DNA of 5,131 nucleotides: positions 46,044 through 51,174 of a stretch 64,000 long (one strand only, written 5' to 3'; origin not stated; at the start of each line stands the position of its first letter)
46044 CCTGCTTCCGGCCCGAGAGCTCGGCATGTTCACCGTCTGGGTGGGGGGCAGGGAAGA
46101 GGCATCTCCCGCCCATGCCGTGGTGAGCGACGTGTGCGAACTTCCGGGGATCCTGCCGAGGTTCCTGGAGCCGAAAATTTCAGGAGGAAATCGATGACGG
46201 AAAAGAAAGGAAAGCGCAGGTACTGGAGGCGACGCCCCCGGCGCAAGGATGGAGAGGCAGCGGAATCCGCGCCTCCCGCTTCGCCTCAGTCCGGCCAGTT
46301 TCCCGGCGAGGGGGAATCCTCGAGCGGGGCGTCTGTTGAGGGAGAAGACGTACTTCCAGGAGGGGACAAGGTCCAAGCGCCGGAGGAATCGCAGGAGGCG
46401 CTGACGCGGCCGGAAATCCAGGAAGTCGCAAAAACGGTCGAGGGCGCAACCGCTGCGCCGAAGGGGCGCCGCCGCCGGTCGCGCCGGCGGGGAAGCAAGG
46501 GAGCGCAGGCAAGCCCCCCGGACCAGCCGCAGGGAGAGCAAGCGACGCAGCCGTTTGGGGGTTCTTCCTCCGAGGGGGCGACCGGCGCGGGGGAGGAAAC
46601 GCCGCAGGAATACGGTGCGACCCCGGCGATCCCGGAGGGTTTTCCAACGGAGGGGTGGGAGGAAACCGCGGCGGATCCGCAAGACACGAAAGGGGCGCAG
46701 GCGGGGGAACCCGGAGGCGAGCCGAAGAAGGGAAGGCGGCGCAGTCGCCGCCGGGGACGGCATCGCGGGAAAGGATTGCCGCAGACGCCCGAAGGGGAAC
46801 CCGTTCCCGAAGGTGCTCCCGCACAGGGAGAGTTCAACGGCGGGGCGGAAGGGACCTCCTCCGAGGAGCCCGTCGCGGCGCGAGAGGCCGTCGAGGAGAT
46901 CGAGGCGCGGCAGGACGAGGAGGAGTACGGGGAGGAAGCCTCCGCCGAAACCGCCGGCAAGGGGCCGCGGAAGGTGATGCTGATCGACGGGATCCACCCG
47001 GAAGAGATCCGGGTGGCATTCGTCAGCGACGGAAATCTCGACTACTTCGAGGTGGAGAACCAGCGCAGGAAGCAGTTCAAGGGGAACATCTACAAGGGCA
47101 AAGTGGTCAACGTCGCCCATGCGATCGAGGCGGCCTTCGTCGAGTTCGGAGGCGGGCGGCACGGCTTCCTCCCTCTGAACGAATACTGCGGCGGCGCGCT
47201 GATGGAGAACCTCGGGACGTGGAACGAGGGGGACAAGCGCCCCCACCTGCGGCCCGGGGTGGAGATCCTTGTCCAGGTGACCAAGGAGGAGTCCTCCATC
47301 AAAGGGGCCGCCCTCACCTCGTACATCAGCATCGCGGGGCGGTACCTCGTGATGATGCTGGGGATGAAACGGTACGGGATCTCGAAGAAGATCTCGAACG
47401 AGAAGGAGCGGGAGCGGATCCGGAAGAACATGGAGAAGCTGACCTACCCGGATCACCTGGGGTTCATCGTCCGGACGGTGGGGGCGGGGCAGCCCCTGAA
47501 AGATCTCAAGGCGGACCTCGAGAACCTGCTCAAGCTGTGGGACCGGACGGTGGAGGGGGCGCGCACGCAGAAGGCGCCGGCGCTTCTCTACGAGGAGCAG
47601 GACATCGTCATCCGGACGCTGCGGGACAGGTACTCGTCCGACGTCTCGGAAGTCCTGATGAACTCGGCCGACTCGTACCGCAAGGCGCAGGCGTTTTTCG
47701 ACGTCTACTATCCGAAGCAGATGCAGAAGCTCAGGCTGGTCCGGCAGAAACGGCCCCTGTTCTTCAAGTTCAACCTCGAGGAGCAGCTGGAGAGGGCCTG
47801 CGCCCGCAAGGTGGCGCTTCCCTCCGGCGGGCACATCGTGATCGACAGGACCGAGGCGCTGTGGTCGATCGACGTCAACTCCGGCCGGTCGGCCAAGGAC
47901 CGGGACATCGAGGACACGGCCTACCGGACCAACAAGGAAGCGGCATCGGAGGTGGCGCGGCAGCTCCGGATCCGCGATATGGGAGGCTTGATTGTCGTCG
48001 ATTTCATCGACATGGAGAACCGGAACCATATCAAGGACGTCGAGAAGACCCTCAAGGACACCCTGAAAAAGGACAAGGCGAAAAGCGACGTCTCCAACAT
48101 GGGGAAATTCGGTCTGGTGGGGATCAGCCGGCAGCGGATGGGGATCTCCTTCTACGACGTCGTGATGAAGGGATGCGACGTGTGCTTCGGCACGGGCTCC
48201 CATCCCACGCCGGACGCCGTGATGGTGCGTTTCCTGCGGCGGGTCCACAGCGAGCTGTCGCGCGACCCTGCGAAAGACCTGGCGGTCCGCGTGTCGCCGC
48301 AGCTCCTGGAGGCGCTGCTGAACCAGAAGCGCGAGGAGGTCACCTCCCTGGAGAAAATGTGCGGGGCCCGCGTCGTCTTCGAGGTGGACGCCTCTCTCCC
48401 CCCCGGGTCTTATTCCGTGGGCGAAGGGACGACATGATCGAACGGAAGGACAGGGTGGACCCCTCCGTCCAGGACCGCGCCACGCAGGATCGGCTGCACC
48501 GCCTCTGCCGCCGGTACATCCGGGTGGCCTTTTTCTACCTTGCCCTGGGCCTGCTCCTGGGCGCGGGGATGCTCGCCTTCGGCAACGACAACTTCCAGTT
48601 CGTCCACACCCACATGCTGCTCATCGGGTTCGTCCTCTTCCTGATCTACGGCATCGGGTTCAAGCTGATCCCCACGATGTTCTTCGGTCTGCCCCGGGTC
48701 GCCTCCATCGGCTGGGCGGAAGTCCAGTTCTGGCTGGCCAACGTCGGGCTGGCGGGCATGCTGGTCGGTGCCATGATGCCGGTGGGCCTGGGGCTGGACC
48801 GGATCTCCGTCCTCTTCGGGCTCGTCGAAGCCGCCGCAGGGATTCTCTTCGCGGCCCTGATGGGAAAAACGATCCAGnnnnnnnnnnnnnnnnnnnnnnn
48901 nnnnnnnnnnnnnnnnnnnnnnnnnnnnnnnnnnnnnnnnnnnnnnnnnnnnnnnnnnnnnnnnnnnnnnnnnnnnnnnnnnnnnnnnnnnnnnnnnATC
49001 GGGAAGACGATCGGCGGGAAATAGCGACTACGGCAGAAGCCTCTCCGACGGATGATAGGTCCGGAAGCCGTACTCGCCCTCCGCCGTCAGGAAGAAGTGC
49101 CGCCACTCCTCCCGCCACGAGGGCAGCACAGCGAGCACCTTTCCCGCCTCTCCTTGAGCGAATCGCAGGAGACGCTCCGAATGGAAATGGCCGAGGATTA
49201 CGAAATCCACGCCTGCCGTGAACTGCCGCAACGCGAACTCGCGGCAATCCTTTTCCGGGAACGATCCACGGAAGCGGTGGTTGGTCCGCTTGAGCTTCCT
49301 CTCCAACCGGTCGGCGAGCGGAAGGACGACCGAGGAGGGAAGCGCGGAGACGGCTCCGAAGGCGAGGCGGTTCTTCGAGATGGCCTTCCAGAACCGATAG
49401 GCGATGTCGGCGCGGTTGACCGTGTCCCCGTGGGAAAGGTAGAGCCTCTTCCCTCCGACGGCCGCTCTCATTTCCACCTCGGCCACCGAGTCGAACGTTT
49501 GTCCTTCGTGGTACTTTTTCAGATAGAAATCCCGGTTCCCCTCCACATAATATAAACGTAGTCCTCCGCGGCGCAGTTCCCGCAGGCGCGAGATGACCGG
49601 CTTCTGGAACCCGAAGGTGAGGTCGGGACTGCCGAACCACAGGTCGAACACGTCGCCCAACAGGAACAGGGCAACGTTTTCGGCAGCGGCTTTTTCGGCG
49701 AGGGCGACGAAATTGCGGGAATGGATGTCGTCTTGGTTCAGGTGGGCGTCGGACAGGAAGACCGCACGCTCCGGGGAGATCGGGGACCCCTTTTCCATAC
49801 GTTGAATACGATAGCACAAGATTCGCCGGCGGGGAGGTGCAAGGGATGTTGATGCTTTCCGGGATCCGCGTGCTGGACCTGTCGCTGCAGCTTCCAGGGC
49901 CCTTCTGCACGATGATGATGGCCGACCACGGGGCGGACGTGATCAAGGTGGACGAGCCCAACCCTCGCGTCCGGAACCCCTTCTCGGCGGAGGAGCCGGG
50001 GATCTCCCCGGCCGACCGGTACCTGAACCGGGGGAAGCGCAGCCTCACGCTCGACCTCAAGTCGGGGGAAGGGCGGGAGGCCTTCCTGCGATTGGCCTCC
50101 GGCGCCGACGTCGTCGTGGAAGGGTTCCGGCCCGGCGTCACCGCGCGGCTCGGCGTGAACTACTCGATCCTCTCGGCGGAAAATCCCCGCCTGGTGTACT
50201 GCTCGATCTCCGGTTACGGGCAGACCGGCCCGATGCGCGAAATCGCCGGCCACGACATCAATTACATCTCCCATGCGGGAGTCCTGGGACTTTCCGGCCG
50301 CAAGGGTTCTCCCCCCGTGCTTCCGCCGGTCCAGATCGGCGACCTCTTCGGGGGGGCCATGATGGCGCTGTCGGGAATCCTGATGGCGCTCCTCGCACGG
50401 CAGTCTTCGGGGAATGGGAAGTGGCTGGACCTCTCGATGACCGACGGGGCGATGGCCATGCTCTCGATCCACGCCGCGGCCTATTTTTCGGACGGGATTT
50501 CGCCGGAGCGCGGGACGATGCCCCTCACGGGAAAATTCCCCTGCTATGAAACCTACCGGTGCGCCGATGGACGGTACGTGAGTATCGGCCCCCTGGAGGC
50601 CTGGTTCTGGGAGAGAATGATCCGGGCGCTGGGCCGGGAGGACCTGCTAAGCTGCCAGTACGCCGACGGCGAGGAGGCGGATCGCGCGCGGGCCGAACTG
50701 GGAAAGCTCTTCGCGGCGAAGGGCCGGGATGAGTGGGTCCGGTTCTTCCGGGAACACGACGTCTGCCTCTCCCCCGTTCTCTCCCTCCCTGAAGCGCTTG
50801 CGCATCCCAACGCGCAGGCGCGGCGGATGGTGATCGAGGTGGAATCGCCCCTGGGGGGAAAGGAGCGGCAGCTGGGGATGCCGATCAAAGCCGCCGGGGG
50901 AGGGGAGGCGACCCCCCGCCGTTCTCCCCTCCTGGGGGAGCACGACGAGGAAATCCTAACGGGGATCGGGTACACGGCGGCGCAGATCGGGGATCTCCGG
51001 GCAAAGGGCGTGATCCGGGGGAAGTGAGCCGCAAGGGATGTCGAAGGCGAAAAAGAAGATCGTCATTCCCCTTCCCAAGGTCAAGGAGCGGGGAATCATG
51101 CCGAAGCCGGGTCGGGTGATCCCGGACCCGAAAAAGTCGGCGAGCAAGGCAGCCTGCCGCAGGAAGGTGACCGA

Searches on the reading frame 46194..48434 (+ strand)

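Call 72: search_protein_families(library=ncbifam, proteins=[window:46194-48434:+], max_evalue=0.00001)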
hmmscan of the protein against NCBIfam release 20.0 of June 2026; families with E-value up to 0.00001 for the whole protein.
window:46194-48434:+ (747 aa): 5 families
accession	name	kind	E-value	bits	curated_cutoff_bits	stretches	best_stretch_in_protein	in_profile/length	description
TIGR00757.1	RNaseEG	subfamily_domain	9.9e-131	436.5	325.95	1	271-678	1-411/415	Rne/Rng family ribonuclease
NF008074.0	PRK10811.1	equivalog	2.2e-114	383.3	908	1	260-726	2-470/1068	ribonuclease E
NF008689.0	PRK11712.1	equivalog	8.8e-96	321.3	594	1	266-732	8-476/489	ribonuclease G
NF052586.1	RnaseECyano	equivalog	1.6e-75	254.7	900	1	294-721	32-455/619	ribonuclease E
NF052588.1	RnaseEMycob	equivalog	6.4e-71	239.3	1400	1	289-669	356-745/945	ribonuclease E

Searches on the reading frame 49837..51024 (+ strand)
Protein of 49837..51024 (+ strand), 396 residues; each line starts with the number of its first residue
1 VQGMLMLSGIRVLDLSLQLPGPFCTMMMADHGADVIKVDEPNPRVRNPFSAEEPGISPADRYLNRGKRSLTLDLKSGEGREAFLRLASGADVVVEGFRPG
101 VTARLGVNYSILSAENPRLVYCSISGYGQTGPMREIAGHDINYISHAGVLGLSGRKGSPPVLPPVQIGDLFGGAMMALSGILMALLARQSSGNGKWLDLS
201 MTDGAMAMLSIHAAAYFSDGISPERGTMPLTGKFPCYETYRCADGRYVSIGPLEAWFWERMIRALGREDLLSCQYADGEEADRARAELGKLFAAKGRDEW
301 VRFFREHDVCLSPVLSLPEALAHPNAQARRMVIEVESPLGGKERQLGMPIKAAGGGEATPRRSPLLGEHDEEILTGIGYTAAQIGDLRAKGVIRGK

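Call 72: search_protein_families(library=ncbifam, proteins=[window:49837-51024:+], max_evalue=0.00001)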
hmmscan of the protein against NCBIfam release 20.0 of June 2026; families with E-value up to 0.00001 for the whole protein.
window:49837-51024:+ (396 aa): 7 families
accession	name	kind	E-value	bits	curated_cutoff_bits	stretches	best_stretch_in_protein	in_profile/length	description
NF041294.1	Scnl_mescCoAtase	equivalog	3.2e-60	204.3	700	1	4-374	1-380/381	succinyl-CoA:mesaconate CoA-transferase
NF052585.1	SucGlutTfsCaiB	equivalog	4.5e-55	186.8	750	1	7-376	8-387/394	succinate--glutarate CoA-transferase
NF003809.0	PRK05398.1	subfamily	6.5e-54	183.1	442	2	7-210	5-209/416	formyl-CoA transferase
TIGR03253.1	oxalate_frc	equivalog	1.7e-48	165.3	504.2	2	7-210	4-208/416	formyl-CoA transferase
NF008511.0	PRK11430.1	equivalog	2.5e-46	158.5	522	1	8-355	11-356/381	CoA:oxalate CoA-transferase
NF002914.1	PRK03525.1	equivalog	7.3e-38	130.5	413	1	6-394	9-398/400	L-carnitine CoA-transferase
TIGR04253.1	mesacon_CoA_iso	equivalog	5.2e-21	75.1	725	1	6-395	2-402/403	2-methylfumaryl-CoA isomerase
